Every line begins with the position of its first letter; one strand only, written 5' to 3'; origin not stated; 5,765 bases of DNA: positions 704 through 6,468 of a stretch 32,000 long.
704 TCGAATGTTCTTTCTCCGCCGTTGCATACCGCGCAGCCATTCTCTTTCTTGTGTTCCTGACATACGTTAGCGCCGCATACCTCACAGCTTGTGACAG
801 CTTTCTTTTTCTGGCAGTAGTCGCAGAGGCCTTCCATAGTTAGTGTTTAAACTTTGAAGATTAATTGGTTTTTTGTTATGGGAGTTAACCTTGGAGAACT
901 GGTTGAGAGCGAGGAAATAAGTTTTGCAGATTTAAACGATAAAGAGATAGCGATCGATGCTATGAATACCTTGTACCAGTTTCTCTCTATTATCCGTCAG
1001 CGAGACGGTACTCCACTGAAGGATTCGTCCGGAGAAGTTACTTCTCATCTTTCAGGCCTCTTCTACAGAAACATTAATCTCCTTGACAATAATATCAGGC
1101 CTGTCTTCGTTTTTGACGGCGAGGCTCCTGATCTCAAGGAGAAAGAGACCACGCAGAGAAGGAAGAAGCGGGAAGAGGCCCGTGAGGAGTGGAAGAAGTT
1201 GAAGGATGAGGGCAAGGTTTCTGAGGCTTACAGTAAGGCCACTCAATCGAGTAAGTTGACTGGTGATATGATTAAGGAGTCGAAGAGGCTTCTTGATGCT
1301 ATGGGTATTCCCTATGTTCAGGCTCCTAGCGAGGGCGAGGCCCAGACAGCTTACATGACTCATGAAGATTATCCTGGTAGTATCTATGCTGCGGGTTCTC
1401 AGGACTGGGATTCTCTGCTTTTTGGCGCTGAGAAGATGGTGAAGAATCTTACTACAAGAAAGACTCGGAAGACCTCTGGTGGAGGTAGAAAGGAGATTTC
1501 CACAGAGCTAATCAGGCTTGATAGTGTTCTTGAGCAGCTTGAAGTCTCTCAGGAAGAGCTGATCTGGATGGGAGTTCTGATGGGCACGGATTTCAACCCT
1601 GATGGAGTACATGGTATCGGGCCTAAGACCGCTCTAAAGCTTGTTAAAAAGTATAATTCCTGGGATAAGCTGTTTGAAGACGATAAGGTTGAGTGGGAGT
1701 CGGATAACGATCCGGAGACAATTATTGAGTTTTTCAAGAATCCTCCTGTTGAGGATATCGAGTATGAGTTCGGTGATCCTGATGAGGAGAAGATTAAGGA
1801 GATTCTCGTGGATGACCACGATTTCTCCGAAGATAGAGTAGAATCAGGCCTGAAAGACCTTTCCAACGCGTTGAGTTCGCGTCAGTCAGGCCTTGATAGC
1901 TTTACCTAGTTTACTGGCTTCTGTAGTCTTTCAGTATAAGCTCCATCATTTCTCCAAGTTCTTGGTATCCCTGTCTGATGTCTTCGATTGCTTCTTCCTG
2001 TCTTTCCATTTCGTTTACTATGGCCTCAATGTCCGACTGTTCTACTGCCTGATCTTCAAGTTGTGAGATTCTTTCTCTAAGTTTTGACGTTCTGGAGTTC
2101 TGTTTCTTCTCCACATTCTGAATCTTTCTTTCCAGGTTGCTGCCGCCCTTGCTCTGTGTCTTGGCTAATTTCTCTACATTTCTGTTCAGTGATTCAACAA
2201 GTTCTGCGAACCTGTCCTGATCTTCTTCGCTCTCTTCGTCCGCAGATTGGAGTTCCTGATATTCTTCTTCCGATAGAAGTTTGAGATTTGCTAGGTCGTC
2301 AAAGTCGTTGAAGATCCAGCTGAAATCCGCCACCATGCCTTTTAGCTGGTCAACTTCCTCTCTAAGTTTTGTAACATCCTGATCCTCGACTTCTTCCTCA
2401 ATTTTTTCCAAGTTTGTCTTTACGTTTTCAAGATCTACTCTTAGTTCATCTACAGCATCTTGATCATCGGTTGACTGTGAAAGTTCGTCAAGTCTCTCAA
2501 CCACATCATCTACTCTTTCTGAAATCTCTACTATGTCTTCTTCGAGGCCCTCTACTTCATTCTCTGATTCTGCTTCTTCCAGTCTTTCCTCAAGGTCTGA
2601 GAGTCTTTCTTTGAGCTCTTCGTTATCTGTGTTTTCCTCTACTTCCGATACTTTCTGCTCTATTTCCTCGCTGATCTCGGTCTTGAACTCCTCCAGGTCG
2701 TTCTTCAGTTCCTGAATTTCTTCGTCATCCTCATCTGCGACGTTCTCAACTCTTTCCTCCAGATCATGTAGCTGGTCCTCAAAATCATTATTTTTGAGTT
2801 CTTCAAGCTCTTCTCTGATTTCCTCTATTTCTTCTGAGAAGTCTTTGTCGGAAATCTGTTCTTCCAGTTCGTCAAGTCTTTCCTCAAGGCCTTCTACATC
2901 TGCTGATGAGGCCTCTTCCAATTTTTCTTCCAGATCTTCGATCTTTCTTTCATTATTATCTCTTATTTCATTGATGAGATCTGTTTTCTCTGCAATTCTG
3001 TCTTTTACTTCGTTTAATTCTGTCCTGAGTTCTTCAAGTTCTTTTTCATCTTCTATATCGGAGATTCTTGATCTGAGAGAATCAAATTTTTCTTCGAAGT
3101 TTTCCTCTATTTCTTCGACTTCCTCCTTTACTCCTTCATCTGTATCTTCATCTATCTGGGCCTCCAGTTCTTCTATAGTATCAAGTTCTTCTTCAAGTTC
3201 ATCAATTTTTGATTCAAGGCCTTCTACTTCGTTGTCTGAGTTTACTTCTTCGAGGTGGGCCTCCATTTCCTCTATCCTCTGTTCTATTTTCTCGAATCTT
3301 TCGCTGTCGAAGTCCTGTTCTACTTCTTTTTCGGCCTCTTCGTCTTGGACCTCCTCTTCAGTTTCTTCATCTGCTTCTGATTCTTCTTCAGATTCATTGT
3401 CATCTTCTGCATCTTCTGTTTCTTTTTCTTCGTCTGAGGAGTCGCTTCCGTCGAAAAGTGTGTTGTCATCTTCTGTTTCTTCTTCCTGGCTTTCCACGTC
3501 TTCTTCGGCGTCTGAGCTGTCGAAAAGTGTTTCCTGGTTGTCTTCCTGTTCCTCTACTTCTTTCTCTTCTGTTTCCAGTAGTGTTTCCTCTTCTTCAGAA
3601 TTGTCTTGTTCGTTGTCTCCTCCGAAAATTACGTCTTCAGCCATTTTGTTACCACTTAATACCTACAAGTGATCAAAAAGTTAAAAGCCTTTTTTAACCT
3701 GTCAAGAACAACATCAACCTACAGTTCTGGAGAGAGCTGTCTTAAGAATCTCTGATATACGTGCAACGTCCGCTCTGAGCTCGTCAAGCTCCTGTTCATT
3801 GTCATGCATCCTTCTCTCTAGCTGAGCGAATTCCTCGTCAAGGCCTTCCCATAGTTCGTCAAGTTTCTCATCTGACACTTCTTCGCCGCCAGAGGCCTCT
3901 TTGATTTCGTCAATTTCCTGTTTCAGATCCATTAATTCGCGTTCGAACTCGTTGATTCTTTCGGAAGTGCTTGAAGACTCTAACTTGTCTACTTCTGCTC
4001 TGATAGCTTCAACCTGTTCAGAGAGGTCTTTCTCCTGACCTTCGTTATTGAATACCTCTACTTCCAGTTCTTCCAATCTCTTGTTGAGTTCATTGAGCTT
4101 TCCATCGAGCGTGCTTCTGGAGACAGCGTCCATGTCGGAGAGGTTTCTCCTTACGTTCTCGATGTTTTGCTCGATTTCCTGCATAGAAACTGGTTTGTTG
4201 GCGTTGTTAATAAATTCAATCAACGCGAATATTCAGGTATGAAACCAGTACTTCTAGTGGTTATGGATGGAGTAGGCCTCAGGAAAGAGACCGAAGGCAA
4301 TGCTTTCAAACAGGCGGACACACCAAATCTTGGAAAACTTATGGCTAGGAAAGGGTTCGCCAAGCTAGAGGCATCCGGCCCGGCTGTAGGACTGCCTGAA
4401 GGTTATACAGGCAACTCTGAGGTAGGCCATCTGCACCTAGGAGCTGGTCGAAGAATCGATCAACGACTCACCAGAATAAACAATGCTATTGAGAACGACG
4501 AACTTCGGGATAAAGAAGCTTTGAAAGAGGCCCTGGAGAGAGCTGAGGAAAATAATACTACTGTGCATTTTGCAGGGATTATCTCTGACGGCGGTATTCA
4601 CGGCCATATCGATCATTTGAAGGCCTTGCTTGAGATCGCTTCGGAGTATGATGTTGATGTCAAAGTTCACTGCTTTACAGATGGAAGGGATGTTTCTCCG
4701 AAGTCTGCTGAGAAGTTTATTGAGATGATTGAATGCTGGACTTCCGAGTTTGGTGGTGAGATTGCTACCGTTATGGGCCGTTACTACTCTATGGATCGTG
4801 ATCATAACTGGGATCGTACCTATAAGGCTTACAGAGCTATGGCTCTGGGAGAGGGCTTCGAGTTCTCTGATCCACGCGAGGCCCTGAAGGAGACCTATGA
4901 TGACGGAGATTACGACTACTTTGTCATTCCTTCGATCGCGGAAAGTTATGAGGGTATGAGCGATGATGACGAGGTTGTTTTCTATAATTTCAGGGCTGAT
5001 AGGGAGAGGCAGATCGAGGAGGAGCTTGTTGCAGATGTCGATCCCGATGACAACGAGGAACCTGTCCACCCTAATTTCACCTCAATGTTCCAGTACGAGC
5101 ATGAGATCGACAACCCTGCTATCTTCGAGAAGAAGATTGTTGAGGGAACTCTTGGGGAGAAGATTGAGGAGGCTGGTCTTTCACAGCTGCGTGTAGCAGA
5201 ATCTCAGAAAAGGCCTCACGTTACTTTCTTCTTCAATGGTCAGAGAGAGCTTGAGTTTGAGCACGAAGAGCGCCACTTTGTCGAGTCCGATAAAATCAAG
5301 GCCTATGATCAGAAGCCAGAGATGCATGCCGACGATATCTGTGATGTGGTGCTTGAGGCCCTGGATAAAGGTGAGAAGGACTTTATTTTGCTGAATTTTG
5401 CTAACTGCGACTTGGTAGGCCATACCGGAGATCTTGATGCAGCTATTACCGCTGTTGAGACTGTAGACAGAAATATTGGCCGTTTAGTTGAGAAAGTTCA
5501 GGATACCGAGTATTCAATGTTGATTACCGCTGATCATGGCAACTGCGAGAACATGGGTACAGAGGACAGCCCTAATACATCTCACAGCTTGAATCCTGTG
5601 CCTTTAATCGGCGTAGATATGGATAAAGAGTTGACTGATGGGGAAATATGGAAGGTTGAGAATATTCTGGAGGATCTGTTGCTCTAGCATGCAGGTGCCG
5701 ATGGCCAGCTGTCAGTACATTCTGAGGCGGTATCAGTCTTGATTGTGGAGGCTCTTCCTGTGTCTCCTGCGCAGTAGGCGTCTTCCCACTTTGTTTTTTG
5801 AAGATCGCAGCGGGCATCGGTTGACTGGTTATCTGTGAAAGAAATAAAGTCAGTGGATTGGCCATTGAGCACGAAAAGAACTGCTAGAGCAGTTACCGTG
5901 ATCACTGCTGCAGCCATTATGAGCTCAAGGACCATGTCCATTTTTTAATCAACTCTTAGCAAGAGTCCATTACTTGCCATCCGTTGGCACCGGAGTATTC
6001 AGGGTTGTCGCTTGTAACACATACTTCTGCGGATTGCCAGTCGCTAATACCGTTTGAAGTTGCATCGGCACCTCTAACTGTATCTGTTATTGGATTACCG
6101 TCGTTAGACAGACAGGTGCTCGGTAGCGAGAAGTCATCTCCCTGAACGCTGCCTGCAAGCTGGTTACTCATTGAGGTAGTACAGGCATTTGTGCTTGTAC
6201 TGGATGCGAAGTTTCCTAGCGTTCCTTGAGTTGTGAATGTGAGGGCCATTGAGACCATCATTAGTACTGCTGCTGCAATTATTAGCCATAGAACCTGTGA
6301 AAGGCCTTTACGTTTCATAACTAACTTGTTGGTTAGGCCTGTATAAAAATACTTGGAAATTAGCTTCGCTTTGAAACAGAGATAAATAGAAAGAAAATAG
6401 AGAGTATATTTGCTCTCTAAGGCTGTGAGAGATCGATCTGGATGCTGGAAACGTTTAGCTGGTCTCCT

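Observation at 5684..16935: Non-archaellum type IV filament locus with an unusually large pilin complement (13 genes) and no peptidase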

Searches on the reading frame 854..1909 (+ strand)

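Call 27: search_protein_families(library=pfam, proteins=[window:854-1909:+], max_evalue=0.01)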
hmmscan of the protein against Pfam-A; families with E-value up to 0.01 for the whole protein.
window:854-1909:+ (351 aa): 4 families
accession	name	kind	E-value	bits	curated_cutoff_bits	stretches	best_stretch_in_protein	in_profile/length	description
PF00867.23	XPG_I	-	1.2e-22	80.5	24.9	1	151-246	1-89/89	XPG I-region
PF00752.23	XPG_N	-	1.3e-20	74.1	22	1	21-109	18-101/101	XPG N-terminal domain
PF01367.25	5_3_exonuc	-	6.7e-06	26.9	40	1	236-276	6-47/97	5'-3' exonuclease, C-terminal SAM fold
PF14520.12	HHH_5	-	0.0012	19.7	27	1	251-277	6-33/57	Helix-hairpin-helix domain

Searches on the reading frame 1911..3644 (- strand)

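Call 27: search_protein_families(library=pfam, proteins=[window:1911-3644:-], max_evalue=0.01)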
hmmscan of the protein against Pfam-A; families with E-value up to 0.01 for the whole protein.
window:1911-3644:- (577 aa): 7 families
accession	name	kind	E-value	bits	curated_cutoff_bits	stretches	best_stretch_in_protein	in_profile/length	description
PF05531.17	NPV_P10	-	6.7e-06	26.9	29.8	0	314-359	10-55/75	Nucleopolyhedrovirus P10 protein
PF10805.13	DUF2730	-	0.00016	22.2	24.9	0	115-166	40-91/102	Protein of unknown function (DUF2730)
PF20379.3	DUF6674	-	0.00063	19.9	28.5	1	239-337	13-102/251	Family of unknown function (DUF6674)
PF04513.17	Baculo_PEP_C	-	0.00079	19.9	38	0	206-285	18-99/140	Baculovirus polyhedron envelope protein, PEP, C terminus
PF15905.10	HMMR_N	-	0.0019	18.2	30.1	1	190-342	142-295/330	Hyaluronan mediated motility receptor N-terminal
PF02601.20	Exonuc_VII_L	-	0.0027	17.7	35.9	1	181-303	143-263/315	Exonuclease VII, large subunit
PF25472.1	DUF7902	-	0.0039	17.8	26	1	117-165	3-51/85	Domain of unknown function (DUF7902)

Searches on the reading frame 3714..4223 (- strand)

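Call 27: search_protein_families(library=pfam, proteins=[window:3714-4223:-], max_evalue=0.01)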
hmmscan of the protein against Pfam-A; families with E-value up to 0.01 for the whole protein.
window:3714-4223:- (169 aa): 16 families
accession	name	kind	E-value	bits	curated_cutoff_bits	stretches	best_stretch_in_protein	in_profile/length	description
PF05531.17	NPV_P10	-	6.9e-07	30.1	29.8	0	65-109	14-63/75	Nucleopolyhedrovirus P10 protein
PF00038.26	Filament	-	7.1e-05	23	40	1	14-155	144-281/313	Intermediate filament protein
PF04513.17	Baculo_PEP_C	-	0.00019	21.9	38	1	59-156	10-97/140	Baculovirus polyhedron envelope protein, PEP, C terminus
PF16326.10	ABC_tran_CTD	-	0.0002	22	32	0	13-56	16-56/69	ABC transporter C-terminal domain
PF05377.16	FlaC_arch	-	0.00049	20.9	27.8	0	42-81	1-40/55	Flagella accessory protein C (FlaC)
PF16331.10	TolA_bind_tri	-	0.0005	20.6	30.1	0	46-81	2-37/76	TolA binding protein trimerisation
PF24783.1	FANCA_arcN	-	0.00094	19.4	27.2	0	126-166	4-43/235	FANCA arcN subdomain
PF19220.6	Rod_CreS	-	0.0022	17.5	100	1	15-158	44-174/359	Crescentin, rod domain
PF16043.11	DUF4795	-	0.0026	17.6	34.8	0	33-106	80-151/208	Domain of unknown function (DUF4795)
PF07889.17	DUF1664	-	0.0046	17.4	34.6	0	28-110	28-109/124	Protein of unknown function (DUF1664)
PF08702.15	Fib_alpha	-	0.0052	17.4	29.9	0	63-156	29-114/143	Fibrinogen alpha/beta chain family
PF23991.1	DUF7310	-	0.0054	17.6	40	0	88-154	3-61/83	Coiled-coil region of unknown function (DUF7310)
PF15188.11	CCDC-167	-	0.0054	17.4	27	1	87-151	3-63/84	Coiled-coil domain-containing protein 167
PF21773.2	ODAD1_CC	-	0.0055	16.3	27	0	90-162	193-262/287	ODAD1 central coiled coil region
PF01920.25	Prefoldin_2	-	0.0067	16.8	27.6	0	43-80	64-101/106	Prefoldin subunit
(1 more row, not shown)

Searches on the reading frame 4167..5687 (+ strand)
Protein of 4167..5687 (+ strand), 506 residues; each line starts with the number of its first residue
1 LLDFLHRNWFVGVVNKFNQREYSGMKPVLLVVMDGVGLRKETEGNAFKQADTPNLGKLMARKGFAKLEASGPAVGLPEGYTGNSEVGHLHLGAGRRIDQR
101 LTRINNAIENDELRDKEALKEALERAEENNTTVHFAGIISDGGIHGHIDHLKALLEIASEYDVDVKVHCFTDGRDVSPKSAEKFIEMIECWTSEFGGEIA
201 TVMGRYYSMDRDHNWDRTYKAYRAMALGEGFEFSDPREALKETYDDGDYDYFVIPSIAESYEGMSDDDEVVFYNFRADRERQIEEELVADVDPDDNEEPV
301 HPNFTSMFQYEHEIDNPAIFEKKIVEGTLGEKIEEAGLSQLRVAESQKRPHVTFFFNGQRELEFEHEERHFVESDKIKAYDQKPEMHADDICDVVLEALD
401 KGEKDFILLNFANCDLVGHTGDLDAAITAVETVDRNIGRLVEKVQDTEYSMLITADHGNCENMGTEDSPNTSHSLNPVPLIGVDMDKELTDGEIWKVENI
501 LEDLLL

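Call 27: search_protein_families(library=pfam, proteins=[window:4167-5687:+], max_evalue=0.01)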
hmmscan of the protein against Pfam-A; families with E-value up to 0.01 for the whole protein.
window:4167-5687:+ (506 aa): 4 families
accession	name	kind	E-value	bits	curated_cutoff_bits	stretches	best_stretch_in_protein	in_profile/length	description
PF06415.18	iPGM_N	-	8e-67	225.3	27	1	104-311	1-216/217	BPG-independent PGAM N-terminus (iPGM_N)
PF01676.23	Metalloenzyme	-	9.6e-67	225.6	24.3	1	26-485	1-223/252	Metalloenzyme superfamily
PF01663.27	Phosphodiest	-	1.1e-08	35.5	23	1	395-458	148-220/342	Type I phosphodiesterase / nucleotide pyrophosphatase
PF00245.25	Alk_phosphatase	-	0.0011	18.5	24.4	1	389-465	241-319/423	Alkaline phosphatase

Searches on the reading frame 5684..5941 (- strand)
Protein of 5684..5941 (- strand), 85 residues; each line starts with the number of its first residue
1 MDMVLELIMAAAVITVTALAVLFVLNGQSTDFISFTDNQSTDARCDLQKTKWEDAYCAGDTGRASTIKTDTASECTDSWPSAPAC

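Call 4: search_protein_families(library=pfam, proteins=[window:5684-5941:-], max_evalue=0.1)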
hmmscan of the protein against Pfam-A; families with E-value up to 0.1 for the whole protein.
window:5684-5941:- (85 aa): 0 families

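Call 91: search_protein_families(library=ncbifam, proteins=[window:5684-5941:-], max_evalue=1)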
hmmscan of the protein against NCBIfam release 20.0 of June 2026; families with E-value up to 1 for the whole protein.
window:5684-5941:- (85 aa): 1 family
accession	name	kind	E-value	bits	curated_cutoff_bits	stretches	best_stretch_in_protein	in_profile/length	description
NF006293.0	PRK08476.1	equivalog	0.19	12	118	1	6-76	8-76/141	F0F1 ATP synthase subunit B'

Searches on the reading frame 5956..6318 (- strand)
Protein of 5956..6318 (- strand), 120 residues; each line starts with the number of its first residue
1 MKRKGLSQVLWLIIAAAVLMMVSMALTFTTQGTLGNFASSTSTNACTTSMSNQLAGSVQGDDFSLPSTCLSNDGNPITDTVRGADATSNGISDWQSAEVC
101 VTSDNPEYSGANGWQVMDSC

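Call 4: search_protein_families(library=pfam, proteins=[window:5956-6318:-], max_evalue=0.1)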
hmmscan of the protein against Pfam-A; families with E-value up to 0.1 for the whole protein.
window:5956-6318:- (120 aa): 0 families

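Call 24: search_protein_families(library=ncbifam, proteins=[window:5956-6318:-], max_evalue=0.1)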
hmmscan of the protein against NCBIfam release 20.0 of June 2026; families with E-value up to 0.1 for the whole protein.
window:5956-6318:- (120 aa): 0 families

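Call 46: find_homologous_proteins(query=window:5956-6318:-, max_evalue=0.001)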
Query window:5956-6318:- (120 aa): 11 proteins with E <= 0.001 among 18 candidates.
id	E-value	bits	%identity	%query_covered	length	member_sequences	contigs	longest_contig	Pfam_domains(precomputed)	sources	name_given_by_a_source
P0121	1.3e-71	256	100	100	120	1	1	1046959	-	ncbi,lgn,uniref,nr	ncbi:hypothetical protein [Candidatus Nanohalovita haloferacivicina]|uniref:hypothetical protein n=1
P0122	9.5e-36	140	61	98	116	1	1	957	-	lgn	-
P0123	8.7e-32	127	54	99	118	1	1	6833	-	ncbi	ncbi:MAG: hypothetical protein ABEJ83_00435 [Candidatus Nanohaloarchaea archaeon]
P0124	1.7e-29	120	62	80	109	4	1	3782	-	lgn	-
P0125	2.4e-29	119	62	82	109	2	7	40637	-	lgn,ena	-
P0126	4.8e-29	118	74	64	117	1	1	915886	-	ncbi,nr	ncbi:hypothetical protein GKQ38_05250 [Candidatus Nanohaloarchaea archaeon]|nr:hypothetical protein 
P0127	2.0e-28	116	69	72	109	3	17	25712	-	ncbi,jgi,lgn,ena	-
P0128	2.4e-28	116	58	80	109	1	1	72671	-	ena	-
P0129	5.8e-25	105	59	83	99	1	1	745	-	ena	-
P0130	6.2e-25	105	67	68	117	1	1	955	-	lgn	-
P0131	2.0e-22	97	63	65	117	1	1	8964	-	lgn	-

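Call 55: predict_structure(alignment_id=A1)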
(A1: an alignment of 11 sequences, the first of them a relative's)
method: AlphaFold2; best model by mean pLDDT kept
length: 120 residues; sequences in the alignment: 11
mean_pLDDT: 64.4   pTM: 0.42
mean pLDDT of the five models: 64.4, 60.5, 57.7, 55.9, 55.4
residues with pLDDT >= 90: 0; 70-90: 49; 50-70: 51; < 50: 20
segments of 3 or more residues with pLDDT < 50: 22-39
pLDDT, mean of each block of 10 residues (from residue 1): 56 56 46 46 74 76 78 75 66 65 66 69
secondary structure, 60 per line:
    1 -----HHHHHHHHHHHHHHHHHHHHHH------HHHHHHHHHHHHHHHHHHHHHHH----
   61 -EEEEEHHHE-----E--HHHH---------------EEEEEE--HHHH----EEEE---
elements in order: H6-27 H34-56 E62-66 H79-82 E98-103 H106-109 E114-117

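Call 61: fold_search(model_id=the predicted structure, library=pdb)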
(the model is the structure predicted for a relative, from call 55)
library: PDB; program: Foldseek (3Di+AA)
matches with E <= 10: 0; with E <= 0.001: 0
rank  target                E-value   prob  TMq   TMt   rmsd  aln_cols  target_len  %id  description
